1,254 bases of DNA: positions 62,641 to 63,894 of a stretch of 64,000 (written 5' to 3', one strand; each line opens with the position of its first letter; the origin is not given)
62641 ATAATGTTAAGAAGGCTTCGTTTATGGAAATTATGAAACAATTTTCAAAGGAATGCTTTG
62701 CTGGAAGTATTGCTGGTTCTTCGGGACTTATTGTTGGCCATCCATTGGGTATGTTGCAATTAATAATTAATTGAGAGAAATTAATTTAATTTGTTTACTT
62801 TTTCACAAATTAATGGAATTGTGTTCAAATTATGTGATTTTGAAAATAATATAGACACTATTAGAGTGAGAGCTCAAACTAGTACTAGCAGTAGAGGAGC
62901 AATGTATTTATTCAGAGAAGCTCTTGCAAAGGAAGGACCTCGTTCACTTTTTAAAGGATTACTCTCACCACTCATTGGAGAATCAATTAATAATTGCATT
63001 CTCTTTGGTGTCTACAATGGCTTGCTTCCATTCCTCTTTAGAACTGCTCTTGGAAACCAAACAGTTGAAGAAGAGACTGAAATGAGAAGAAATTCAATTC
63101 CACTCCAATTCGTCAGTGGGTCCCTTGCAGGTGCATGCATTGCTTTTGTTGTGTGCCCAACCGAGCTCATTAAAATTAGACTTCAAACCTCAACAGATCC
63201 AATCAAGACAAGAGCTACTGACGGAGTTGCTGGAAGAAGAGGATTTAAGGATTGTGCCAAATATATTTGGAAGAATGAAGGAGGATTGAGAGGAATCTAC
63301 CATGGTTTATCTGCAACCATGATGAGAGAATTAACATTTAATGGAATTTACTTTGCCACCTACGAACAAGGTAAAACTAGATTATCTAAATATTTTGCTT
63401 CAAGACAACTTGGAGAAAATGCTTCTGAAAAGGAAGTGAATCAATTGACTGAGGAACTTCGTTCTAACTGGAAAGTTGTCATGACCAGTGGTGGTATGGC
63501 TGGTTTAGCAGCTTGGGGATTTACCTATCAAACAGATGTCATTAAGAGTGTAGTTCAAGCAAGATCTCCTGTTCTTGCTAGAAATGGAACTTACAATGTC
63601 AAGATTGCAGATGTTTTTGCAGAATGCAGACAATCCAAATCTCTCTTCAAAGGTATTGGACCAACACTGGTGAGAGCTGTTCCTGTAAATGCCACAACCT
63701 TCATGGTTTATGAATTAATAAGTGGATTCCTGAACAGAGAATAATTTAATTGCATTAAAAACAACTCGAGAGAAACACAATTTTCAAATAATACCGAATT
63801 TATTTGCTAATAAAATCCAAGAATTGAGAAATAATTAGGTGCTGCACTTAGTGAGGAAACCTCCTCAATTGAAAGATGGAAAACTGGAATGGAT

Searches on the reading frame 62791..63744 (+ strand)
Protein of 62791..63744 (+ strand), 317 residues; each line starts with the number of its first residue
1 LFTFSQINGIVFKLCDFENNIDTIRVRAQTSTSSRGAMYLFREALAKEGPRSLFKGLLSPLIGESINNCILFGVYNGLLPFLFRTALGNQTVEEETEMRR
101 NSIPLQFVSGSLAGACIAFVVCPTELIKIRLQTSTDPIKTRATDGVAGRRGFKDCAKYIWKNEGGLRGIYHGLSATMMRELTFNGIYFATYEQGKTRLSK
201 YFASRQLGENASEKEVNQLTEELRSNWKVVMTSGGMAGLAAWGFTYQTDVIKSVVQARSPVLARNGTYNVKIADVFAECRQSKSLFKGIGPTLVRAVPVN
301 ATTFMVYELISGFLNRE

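Call 64: search_protein_families(library=pfam, proteins=[window:62791-63744:+], max_evalue=0.001)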
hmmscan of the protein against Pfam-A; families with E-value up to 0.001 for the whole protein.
window:62791-63744:+ (317 aa): 1 family
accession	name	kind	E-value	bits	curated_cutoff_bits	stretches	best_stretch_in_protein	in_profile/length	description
PF00153.32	Mito_carr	-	7.5e-48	160.7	22.3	3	102-201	4-95/96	Mitochondrial carrier protein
